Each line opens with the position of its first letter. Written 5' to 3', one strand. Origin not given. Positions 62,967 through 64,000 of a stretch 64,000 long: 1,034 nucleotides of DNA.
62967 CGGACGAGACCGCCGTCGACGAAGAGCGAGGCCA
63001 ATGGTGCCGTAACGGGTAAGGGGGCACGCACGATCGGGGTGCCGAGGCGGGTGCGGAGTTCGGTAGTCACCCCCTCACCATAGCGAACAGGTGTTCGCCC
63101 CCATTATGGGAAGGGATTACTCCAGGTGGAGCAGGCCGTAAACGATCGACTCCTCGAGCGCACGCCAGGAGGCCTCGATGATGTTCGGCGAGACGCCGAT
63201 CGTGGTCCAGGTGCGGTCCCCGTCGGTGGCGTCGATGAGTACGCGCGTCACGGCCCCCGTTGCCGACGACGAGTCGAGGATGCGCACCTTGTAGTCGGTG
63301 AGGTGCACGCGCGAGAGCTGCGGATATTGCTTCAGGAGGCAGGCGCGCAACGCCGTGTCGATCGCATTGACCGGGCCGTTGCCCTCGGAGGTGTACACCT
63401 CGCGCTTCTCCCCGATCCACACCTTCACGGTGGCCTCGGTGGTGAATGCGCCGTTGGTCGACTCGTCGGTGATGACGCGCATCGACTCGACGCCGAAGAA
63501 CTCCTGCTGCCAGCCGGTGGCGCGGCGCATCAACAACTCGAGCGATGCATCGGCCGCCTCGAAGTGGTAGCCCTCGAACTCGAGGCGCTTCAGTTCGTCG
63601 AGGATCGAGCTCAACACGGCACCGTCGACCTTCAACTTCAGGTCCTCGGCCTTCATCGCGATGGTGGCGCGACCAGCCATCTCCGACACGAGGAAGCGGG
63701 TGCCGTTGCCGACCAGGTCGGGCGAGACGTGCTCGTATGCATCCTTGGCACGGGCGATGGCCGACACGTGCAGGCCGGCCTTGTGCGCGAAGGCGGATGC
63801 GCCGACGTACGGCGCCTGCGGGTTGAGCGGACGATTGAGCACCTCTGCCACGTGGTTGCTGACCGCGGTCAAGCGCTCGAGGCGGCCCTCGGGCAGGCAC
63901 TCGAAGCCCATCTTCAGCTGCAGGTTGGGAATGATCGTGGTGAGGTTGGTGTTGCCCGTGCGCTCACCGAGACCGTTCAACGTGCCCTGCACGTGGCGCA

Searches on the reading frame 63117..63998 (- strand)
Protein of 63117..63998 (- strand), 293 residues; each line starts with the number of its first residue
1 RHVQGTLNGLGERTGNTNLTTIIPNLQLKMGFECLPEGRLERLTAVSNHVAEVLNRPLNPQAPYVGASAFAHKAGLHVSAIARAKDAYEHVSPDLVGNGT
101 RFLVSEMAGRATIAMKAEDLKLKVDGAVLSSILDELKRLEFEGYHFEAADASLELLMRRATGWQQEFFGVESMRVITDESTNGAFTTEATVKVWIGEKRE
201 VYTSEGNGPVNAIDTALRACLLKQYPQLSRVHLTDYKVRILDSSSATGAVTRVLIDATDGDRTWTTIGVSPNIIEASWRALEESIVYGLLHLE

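Call 4: search_protein_families(library=pfam, proteins=[window:63117-63998:-])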
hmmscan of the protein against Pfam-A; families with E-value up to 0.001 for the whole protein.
window:63117-63998:- (293 aa): 3 families
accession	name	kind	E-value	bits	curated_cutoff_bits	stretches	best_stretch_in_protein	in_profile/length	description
PF08502.15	LeuA_dimer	-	1.6e-26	93.2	24.9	1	147-285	1-127/131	LeuA allosteric (dimerisation) domain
PF22617.1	HCS_D2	-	5.7e-15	55.9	27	1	65-139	2-77/82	Homocitrate synthase post-HMGL domain-like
PF00682.25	HMGL-like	-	0.00011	22.2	29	1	1-48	214-258/260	HMGL-like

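Call 5: search_protein_families(library=ncbifam, proteins=[window:63117-63998:-])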
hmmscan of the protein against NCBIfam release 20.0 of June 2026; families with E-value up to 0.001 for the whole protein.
window:63117-63998:- (293 aa): 15 families
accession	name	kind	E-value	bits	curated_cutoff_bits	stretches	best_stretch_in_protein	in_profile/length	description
TIGR00977.1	citramal_synth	equivalog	1.5e-108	363.4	450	1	1-291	225-519/526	citramalate synthase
NF002085.0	PRK00915.1-2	subfamily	6.7e-34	117.5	517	1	2-284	225-495/504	2-isopropylmalate synthase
NF002086.0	PRK00915.1-3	equivalog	1.9e-30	105.9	532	1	1-281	225-494/516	2-isopropylmalate synthase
NF002084.0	PRK00915.1-1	equivalog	1.4e-29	103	748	1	1-282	223-493/523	2-isopropylmalate synthase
TIGR00973.1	leuA_bact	equivalog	1.2e-28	99.8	598.7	1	2-284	221-492/494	2-isopropylmalate synthase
NF002088.0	PRK00915.1-5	equivalog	1e-26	93.5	697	1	2-281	223-491/514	2-isopropylmalate synthase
NF002087.0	PRK00915.1-4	equivalog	1.7e-25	89.6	729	1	1-280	225-494/516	2-isopropylmalate synthase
TIGR02146.1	LysS_fung_arch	equivalog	7.8e-25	87.8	413.55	1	2-138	211-344/344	homocitrate synthase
TIGR02660.1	nifV_homocitr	equivalog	8.7e-24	84.5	462.9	1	2-139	213-348/365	homocitrate synthase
TIGR02090.1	LEU1_arch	subfamily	1.2e-23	83.9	484.75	1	2-150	212-358/363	isopropylmalate/citramalate/homocitrate synthases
NF041069.1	IPMS_Sufob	equivalog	4.5e-20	72.3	600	1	2-151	214-361/371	isopropylmalate synthase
NF002991.1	PRK03739.1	subfamily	1.2e-13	50.7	455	2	3-89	263-346/550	2-isopropylmalate synthase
NF042433.1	CitmalDyn_Leptosp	equivalog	2.7e-12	46.1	950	1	5-282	232-504/514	(R)-citramalate synthase CimA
NF042434.1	IPMS_Lepto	equivalog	6.6e-11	41.8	500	1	3-113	230-343/374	2-isopropylmalate synthase LeuA2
TIGR00970.1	leuA_yeast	equivalog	4.2e-10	38.8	697.4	1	3-90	266-350/564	2-isopropylmalate synthase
